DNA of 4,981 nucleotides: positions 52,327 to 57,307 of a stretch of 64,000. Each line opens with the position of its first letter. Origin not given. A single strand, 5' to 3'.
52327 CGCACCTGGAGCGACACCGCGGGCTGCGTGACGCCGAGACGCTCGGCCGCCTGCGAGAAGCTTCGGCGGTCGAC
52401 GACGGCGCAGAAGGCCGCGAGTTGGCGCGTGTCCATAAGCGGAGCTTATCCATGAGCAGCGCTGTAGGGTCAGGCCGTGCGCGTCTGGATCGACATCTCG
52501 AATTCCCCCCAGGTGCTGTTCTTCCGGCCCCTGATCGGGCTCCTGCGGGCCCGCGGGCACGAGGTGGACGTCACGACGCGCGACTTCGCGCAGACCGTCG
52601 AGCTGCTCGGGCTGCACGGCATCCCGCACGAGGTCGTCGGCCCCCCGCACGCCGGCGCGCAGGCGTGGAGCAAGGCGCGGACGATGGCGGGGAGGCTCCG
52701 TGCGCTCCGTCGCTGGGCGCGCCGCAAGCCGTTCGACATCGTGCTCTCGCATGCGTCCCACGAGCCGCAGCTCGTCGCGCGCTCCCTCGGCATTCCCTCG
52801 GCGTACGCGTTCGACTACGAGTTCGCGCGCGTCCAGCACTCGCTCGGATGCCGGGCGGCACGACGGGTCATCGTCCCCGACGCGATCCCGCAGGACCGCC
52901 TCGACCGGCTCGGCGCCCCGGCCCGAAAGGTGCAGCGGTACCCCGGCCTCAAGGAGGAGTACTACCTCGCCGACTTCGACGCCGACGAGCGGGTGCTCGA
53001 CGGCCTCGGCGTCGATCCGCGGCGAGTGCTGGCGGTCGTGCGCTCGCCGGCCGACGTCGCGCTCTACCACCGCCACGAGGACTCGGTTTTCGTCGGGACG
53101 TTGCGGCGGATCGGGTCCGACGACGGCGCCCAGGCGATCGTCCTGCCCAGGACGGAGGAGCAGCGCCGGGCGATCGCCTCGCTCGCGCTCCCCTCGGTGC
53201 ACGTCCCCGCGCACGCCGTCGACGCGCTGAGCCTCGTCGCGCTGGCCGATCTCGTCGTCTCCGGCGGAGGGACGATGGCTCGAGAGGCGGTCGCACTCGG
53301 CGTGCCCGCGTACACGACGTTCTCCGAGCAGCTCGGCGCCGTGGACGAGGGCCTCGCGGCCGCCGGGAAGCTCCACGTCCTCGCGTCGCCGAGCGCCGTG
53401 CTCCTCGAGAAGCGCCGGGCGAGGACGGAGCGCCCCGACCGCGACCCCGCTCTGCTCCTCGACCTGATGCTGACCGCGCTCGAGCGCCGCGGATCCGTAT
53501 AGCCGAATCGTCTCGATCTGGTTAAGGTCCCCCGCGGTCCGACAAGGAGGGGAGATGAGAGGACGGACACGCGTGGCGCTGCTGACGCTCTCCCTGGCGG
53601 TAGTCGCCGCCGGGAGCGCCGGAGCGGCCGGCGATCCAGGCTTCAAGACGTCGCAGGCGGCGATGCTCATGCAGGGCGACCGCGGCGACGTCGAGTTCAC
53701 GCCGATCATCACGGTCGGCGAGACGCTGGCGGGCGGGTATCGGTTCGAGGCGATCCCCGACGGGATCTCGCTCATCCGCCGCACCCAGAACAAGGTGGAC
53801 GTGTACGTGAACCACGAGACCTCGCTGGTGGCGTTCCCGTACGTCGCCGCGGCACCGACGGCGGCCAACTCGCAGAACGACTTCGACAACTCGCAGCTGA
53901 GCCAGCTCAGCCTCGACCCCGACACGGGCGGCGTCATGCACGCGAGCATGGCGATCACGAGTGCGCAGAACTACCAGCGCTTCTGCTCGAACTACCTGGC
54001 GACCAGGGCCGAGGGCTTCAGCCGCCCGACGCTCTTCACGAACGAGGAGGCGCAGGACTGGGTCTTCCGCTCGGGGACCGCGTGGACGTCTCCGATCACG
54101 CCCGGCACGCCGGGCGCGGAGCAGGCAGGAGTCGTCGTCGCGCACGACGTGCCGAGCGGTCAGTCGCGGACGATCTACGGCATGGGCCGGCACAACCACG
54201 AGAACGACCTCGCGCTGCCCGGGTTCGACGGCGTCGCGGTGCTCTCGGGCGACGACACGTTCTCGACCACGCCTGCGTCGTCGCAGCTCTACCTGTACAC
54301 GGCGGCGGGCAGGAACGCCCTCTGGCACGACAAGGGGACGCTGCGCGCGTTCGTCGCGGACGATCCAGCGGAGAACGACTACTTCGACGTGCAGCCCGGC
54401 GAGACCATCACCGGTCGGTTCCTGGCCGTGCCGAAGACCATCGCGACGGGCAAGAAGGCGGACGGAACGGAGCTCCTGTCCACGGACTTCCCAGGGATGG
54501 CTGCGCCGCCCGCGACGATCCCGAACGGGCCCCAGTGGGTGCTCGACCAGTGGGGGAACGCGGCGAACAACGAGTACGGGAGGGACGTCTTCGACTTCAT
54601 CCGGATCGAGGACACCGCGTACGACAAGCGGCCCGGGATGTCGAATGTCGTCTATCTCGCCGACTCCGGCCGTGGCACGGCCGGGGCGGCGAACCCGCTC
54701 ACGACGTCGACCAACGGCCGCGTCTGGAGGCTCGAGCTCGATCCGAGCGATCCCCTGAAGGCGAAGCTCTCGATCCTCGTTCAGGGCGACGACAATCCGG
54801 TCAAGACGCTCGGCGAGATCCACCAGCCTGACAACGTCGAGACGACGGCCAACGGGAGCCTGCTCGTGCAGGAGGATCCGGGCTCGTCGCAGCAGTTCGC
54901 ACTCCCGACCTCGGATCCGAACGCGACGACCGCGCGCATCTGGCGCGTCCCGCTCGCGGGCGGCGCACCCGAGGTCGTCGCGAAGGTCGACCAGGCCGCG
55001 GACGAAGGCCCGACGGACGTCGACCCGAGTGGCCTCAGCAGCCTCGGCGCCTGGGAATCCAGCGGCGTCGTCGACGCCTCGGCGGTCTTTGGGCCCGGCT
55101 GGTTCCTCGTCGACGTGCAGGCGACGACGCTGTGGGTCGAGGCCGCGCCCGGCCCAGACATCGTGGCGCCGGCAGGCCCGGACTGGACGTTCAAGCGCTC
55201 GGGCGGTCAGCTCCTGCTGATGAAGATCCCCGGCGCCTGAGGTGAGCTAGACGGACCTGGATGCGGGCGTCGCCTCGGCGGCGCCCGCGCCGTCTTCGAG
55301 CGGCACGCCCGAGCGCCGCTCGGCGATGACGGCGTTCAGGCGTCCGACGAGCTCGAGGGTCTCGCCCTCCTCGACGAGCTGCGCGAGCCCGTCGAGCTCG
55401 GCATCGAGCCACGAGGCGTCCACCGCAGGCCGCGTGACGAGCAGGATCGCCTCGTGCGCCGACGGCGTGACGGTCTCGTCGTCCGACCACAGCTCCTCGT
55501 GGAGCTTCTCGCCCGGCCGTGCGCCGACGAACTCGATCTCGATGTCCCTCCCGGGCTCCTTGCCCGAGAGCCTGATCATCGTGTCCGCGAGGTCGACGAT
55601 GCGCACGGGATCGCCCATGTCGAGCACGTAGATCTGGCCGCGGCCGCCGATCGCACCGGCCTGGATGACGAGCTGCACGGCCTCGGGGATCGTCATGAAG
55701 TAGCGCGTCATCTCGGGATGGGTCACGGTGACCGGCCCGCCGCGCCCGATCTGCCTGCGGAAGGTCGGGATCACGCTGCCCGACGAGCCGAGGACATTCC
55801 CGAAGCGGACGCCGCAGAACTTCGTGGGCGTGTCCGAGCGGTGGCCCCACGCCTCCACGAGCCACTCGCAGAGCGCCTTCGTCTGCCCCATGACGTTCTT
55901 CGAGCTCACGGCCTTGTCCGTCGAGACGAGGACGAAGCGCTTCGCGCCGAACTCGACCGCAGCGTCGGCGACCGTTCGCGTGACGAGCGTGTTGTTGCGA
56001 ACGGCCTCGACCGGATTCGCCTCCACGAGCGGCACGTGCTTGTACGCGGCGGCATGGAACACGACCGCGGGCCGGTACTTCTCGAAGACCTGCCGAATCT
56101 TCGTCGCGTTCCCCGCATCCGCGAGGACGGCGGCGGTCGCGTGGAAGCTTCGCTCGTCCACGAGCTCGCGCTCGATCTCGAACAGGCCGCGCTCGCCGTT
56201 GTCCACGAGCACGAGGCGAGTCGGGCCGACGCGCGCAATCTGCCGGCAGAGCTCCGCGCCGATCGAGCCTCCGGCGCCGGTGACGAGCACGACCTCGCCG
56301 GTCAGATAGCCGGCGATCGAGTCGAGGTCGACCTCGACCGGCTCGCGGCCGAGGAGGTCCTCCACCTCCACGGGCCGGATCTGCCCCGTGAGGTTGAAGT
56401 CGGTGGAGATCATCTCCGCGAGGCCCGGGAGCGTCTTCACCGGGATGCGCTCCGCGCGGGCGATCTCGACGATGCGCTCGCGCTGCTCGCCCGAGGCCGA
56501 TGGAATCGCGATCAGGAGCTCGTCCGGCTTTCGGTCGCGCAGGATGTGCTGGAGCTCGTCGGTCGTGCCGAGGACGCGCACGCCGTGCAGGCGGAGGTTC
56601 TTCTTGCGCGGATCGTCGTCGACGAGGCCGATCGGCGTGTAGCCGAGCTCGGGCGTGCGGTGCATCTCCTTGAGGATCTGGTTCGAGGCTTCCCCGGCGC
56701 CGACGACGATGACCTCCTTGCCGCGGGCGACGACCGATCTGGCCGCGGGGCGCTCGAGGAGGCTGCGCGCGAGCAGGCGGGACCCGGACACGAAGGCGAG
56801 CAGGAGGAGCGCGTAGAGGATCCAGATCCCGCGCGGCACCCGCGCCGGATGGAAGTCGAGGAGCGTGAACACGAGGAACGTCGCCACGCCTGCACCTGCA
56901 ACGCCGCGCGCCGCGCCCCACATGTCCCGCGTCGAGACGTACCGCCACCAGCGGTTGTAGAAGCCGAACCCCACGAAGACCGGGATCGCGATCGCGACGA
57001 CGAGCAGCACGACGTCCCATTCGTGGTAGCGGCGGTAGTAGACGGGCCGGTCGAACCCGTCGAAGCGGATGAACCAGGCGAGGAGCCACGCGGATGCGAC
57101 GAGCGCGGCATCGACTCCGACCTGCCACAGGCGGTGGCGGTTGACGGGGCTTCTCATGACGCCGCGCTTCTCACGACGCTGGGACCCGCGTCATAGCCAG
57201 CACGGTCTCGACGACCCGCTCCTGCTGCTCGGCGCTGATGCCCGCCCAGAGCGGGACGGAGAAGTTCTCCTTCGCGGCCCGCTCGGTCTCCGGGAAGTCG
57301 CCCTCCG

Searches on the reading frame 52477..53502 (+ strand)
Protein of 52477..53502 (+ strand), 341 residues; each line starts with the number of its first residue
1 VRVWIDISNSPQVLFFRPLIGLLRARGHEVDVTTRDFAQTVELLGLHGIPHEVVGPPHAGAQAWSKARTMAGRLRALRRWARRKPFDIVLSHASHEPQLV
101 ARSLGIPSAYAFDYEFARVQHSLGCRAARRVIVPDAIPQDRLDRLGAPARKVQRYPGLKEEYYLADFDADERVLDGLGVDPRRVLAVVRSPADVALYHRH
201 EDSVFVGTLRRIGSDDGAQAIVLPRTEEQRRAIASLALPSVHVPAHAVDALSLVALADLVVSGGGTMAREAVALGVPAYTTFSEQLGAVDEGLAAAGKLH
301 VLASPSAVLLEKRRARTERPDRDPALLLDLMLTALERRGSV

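Call 8: search_protein_families(library=pfam, proteins=[window:52477-53502:+])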
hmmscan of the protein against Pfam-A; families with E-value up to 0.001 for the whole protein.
window:52477-53502:+ (341 aa): 3 families
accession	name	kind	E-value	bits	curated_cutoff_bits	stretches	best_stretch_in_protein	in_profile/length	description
PF04007.18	DUF354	-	2.4e-35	122.7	22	1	2-294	2-298/349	Protein of unknown function (DUF354)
PF13439.12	Glyco_transf_4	-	1.5e-06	28.8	28.5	1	22-153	14-160/170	Glycosyltransferase Family 4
PF13579.12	Glyco_trans_4_4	-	2.2e-05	25.3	29.7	1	19-153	10-153/158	Glycosyl transferase 4-like domain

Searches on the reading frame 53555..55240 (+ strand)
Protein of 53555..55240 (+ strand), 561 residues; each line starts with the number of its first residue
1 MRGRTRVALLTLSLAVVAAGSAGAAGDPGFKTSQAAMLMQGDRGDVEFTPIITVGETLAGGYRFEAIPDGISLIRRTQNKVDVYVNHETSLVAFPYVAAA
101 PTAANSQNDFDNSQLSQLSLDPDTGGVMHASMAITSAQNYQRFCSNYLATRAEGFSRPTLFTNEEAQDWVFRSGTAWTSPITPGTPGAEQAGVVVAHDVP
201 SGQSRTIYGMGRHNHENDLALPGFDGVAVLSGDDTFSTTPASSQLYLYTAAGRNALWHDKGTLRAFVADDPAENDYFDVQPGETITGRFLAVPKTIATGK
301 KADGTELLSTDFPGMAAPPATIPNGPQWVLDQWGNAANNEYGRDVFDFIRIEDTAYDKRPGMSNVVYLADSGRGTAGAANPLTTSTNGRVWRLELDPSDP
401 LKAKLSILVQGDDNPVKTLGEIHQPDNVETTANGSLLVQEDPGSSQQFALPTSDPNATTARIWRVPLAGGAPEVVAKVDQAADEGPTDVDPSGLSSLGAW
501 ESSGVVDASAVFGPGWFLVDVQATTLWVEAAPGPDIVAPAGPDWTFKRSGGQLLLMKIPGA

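Call 8: search_protein_families(library=pfam, proteins=[window:53555-55240:+])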
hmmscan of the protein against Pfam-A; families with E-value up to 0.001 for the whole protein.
window:53555-55240:+ (561 aa): 1 family
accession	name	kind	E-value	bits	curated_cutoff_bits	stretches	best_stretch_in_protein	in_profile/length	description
PF05787.19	PhoX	-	3.9e-07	30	24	1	203-447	227-453/515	Alkaline phosphatase PhoX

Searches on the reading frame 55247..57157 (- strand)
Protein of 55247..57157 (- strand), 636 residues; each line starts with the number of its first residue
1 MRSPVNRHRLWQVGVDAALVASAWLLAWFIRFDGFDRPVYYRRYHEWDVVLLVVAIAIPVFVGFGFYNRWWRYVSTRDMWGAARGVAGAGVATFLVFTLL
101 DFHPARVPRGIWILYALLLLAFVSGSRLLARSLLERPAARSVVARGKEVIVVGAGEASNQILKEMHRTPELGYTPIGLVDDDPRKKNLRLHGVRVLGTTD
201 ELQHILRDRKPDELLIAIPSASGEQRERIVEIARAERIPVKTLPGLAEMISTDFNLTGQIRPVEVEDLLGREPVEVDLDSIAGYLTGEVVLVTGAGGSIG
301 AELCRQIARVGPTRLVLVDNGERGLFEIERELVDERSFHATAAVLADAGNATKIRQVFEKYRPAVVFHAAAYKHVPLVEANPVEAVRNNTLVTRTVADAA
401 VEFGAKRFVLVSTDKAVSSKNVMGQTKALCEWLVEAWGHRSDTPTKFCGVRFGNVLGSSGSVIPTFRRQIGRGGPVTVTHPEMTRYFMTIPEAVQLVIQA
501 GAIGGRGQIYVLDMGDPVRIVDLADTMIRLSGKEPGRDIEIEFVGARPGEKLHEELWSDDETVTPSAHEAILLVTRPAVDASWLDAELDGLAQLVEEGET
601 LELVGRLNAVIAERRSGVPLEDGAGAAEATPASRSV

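Call 8: search_protein_families(library=pfam, proteins=[window:55247-57157:-])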
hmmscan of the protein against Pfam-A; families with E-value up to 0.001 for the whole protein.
window:55247-57157:- (636 aa): 9 families
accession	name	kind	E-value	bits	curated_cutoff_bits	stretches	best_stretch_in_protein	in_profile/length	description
PF02719.21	Polysacc_synt_2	-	4e-111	371.3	20.2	1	290-574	1-291/293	Polysaccharide biosynthesis protein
PF01370.27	Epimerase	-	3.8e-23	82.6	20.9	1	290-509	1-236/240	NAD dependent epimerase/dehydratase family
PF13727.12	CoA_binding_3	-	6.2e-16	59.3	25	1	64-241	3-172/175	CoA-binding domain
PF04321.23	RmlD_sub_bind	-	1.2e-12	48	27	1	290-415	3-103/287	RmlD substrate binding domain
PF16363.11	GDP_Man_Dehyd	-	3.3e-11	43.6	27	1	291-415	1-131/332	GDP-mannose 4,6 dehydratase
PF01073.25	3Beta_HSD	-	2.9e-06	27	22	1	291-419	1-122/280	3-beta hydroxysteroid dehydrogenase/isomerase family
PF00106.31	adh_short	-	2.3e-05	24.4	26.6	1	289-360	2-70/195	short chain dehydrogenase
PF13460.12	NAD_binding_10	-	7.5e-05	23.1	27.2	1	294-417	1-102/184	NAD(P)H-binding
PF08659.16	KR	-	0.00094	19.6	22.6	0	290-374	3-93/180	KR domain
